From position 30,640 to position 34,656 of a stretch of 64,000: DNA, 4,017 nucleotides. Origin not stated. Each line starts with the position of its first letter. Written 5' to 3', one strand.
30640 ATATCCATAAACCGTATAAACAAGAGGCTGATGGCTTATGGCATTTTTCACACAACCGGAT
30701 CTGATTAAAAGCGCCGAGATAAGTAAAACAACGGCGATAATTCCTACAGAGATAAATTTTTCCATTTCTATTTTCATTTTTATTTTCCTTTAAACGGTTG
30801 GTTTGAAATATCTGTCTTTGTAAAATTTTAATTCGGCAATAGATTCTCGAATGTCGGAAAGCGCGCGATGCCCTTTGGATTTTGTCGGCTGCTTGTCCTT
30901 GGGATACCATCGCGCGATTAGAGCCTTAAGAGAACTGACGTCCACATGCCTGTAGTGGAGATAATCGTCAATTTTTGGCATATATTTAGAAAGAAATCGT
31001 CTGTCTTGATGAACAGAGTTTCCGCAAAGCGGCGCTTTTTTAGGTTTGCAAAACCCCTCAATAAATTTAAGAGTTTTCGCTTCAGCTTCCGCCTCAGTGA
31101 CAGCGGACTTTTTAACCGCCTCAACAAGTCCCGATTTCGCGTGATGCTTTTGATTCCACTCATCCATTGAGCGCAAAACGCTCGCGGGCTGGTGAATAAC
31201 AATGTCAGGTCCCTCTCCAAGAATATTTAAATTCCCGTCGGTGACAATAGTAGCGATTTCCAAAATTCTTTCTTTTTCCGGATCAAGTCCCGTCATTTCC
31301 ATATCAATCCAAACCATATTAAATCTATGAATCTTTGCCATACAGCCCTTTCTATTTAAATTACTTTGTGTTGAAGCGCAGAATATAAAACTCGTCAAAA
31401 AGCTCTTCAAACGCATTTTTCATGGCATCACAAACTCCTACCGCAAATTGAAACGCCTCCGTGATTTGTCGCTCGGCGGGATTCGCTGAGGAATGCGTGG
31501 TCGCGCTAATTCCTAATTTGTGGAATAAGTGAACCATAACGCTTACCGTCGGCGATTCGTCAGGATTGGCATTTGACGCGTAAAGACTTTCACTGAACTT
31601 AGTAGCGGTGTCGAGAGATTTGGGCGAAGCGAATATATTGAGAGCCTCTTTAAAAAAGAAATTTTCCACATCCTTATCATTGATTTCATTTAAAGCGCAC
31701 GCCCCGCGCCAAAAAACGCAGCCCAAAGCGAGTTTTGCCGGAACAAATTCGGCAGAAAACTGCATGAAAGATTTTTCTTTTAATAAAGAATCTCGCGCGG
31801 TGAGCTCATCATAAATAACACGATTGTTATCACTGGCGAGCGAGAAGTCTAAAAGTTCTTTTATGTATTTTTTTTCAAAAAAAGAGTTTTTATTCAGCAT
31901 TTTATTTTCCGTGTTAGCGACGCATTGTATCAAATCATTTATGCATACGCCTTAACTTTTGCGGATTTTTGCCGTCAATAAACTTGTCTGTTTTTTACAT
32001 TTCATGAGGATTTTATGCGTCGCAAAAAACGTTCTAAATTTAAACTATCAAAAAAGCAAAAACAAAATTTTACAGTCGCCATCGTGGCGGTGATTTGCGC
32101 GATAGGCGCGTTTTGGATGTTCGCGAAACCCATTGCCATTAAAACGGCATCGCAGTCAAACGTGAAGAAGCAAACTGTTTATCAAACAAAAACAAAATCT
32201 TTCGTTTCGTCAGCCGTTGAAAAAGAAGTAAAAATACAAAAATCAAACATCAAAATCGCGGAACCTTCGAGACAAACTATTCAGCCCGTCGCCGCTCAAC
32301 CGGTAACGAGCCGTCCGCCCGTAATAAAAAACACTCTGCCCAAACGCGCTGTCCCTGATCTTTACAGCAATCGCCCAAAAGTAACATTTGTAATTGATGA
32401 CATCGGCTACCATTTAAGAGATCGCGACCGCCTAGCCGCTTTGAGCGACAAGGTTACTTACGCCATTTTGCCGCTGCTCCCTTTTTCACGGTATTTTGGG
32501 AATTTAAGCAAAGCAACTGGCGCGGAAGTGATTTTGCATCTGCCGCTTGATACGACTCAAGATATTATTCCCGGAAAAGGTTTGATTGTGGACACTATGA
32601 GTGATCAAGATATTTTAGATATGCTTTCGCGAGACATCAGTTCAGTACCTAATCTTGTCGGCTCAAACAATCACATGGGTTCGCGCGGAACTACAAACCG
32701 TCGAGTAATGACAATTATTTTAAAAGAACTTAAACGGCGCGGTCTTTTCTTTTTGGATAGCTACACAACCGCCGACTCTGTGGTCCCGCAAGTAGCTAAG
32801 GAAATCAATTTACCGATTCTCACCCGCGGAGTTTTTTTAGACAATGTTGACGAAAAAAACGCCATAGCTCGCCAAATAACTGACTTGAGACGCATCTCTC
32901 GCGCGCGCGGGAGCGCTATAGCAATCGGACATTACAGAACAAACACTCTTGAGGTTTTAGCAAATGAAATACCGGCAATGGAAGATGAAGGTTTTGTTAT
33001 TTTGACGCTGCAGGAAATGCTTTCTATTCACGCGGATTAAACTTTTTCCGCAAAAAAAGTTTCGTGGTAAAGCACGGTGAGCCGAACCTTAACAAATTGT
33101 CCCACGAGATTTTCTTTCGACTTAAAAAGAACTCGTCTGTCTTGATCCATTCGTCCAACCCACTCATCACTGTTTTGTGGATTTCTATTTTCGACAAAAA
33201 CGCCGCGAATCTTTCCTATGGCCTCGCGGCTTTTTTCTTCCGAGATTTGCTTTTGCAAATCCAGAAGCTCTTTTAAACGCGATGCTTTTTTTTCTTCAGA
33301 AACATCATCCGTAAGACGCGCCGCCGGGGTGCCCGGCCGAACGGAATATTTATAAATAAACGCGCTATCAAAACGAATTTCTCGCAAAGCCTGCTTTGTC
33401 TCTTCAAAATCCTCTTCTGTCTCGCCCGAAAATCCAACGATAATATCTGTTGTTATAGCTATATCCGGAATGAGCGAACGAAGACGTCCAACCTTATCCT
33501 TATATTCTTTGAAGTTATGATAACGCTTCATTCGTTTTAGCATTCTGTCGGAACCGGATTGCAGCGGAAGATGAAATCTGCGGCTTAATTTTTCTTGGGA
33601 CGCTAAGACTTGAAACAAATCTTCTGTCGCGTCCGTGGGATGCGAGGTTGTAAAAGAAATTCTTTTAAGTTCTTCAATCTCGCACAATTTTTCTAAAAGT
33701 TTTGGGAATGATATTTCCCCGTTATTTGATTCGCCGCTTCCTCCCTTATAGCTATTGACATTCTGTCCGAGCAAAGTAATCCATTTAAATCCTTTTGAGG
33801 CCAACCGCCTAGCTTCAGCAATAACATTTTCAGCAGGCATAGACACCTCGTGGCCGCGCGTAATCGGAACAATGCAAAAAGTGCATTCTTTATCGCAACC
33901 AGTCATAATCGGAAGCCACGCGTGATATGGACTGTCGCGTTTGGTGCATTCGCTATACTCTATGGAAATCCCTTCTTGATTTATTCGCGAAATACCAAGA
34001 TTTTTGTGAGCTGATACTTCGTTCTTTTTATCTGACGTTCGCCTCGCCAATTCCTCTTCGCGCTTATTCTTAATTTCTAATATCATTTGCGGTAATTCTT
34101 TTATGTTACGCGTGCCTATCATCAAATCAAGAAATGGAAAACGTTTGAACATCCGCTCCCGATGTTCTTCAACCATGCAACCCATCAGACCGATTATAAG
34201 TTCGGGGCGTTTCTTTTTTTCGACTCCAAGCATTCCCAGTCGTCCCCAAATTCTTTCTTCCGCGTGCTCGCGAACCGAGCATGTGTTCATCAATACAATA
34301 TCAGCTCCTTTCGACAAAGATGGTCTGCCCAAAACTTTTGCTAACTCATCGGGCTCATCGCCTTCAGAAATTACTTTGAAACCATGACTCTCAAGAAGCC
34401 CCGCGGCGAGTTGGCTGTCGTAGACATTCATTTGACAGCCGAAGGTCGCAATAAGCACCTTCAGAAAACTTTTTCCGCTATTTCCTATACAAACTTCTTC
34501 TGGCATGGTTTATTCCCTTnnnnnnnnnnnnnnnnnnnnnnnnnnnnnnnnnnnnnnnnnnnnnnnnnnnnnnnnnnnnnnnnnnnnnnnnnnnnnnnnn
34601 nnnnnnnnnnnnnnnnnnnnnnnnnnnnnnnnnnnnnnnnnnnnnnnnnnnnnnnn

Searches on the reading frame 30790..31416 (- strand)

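Call 17: search_protein_families(library=pfam, proteins=[window:30790-31416:-], max_evalue=0.001)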
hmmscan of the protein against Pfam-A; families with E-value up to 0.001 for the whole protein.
window:30790-31416:- (208 aa): 2 families
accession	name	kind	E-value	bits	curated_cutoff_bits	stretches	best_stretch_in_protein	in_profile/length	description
PF00929.31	RNase_T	-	2.8e-34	119.5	24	1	35-195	1-163/164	Exonuclease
PF16473.11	Rv2179c-like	-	0.00032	20.9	27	1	35-191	3-168/177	3'-5' exoribonuclease Rv2179c-like domain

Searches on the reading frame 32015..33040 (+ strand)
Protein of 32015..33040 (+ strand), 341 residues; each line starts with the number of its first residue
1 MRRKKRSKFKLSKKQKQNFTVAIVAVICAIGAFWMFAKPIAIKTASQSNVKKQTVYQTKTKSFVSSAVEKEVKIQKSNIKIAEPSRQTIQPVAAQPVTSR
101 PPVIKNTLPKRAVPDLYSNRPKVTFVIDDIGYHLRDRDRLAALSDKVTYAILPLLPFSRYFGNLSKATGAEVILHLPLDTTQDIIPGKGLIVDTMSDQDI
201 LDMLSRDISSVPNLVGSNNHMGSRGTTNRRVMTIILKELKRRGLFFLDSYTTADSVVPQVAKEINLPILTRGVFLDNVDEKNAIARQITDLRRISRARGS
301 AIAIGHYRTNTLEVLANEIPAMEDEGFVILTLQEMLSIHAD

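Call 17: search_protein_families(library=pfam, proteins=[window:32015-33040:+], max_evalue=0.001)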
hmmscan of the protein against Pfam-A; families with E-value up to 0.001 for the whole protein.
window:32015-33040:+ (341 aa): 1 family
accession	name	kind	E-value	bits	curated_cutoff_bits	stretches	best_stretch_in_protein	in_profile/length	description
PF04748.18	Polysacc_deac_2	-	6.5e-65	218.6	27.5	1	126-335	2-211/212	Divergent polysaccharide deacetylase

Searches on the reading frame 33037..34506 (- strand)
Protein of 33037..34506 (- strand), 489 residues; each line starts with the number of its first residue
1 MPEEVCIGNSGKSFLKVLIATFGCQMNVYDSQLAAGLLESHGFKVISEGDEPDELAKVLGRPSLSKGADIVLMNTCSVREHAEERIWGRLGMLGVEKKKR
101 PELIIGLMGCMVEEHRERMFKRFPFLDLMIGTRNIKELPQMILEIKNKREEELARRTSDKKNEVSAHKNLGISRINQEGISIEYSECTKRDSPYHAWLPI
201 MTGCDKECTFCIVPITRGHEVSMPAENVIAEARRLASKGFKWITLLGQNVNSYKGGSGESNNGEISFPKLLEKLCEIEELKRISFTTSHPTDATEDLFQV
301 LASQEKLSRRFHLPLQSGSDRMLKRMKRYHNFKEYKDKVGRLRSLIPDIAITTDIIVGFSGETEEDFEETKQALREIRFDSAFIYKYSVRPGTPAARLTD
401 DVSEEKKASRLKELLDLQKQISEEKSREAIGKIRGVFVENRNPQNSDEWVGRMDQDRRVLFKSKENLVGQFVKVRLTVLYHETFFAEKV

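Call 17: search_protein_families(library=pfam, proteins=[window:33037-34506:-], max_evalue=0.001)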
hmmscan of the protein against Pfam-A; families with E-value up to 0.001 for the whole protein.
window:33037-34506:- (489 aa): 3 families
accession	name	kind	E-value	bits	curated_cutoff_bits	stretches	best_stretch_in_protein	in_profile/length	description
PF04055.27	Radical_SAM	-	6.5e-27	95.2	29.5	1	199-372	2-164/166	Radical SAM superfamily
PF00919.26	UPF0004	-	1.8e-23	82.8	27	2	66-131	35-98/98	Uncharacterized protein family UPF0004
PF01938.26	TRAM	-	2.7e-05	24.4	21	1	430-487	4-59/61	TRAM domain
